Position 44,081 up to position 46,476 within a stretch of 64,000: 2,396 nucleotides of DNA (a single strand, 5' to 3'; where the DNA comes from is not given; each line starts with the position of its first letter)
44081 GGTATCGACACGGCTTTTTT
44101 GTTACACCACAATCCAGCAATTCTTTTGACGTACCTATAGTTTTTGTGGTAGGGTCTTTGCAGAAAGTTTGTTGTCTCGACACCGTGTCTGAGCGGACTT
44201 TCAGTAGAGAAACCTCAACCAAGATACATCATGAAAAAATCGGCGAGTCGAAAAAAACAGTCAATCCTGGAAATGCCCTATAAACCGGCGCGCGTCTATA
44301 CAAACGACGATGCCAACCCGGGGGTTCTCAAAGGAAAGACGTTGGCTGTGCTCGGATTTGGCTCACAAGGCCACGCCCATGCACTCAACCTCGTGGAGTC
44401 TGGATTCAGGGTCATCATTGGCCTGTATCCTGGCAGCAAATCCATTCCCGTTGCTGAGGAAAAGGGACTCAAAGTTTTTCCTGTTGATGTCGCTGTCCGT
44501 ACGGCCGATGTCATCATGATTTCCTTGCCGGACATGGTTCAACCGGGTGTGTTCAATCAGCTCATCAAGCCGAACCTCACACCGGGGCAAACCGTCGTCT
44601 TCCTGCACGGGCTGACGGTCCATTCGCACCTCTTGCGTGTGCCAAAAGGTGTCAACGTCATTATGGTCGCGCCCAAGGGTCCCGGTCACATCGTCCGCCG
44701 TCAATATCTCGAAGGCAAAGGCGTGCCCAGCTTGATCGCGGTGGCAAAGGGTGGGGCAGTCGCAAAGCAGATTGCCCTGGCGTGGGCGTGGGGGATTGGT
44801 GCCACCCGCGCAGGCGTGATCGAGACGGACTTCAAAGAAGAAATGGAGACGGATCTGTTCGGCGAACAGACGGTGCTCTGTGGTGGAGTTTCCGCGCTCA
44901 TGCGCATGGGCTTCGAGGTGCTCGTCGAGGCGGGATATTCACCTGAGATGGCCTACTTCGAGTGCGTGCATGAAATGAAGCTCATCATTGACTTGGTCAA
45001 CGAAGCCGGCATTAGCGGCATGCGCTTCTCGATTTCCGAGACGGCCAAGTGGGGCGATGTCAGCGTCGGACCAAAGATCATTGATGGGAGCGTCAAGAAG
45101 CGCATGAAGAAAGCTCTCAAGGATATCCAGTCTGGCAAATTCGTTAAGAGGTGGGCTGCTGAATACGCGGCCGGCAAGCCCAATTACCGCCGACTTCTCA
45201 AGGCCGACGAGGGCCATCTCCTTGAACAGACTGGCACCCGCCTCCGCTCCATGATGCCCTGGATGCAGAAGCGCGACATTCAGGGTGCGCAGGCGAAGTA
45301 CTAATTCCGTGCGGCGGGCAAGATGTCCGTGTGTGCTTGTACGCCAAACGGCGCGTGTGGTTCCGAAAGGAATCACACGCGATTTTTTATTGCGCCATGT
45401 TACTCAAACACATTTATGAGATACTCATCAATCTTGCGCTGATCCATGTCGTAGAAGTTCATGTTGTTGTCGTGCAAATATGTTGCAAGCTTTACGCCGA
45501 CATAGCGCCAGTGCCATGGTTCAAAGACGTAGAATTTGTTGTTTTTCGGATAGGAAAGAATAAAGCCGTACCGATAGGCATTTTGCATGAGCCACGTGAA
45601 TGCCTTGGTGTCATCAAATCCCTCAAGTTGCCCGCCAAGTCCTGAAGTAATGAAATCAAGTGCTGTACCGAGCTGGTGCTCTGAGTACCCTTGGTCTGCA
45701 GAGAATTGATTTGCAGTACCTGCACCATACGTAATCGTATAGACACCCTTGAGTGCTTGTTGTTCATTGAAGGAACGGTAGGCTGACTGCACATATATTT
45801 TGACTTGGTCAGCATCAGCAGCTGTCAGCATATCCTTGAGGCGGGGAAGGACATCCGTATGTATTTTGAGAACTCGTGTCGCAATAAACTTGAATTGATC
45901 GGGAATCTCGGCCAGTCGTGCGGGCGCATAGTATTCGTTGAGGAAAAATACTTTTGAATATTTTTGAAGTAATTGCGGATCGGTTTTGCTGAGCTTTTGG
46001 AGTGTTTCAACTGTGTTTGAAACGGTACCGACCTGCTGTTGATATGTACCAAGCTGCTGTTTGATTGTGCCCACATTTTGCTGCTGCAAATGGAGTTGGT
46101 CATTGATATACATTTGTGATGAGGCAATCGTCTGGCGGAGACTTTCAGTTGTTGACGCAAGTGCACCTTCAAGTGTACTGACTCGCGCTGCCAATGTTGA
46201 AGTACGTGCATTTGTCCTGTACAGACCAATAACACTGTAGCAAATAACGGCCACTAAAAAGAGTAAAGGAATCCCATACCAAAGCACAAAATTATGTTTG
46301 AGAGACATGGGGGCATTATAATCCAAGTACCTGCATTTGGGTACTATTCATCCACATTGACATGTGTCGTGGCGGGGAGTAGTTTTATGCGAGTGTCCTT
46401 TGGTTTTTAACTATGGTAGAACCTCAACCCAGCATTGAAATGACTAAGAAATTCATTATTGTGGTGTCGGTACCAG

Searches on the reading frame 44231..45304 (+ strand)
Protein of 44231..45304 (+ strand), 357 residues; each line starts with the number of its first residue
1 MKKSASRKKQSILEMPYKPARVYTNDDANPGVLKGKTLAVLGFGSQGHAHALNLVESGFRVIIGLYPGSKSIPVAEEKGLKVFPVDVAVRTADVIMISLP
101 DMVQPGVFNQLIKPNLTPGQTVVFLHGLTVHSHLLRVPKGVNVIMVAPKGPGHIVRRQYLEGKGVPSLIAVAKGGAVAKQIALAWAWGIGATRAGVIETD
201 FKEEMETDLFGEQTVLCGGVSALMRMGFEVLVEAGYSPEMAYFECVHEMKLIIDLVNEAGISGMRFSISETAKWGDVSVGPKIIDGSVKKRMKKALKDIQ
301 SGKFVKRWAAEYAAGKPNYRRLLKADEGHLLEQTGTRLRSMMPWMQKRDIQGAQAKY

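Call 78: search_protein_families(library=pfam, proteins=[window:44231-45304:+], max_evalue=0.0001)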
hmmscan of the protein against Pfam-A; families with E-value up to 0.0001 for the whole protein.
window:44231-45304:+ (357 aa): 4 families
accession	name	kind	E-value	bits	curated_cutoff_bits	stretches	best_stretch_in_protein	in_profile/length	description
PF01450.25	KARI_C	-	2.8e-60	203.3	29.1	1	201-344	1-144/144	Ketol-acid reductoisomerase, C-terminal domain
PF07991.19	KARI_N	-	1.5e-59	200.7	20.6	1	32-195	1-165/165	Acetohydroxy acid isomeroreductase, NADPH-binding domain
PF03807.23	F420_oxidored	-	3.2e-07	31.3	21.6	1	38-123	2-89/94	NADP oxidoreductase coenzyme F420-dependent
PF02826.25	2-Hacid_dh_C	-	2.8e-05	24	25.1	1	32-100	33-100/178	D-isomer specific 2-hydroxyacid dehydrogenase, NAD binding domain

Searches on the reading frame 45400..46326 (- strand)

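Call 78: search_protein_families(library=pfam, proteins=[window:45400-46326:-], max_evalue=0.0001)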
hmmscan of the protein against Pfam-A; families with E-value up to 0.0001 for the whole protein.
window:45400-46326:- (308 aa): 1 family
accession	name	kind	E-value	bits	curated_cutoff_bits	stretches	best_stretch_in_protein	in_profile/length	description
PF02557.22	VanY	-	8.4e-33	113.4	25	1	154-277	3-131/132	D-alanyl-D-alanine carboxypeptidase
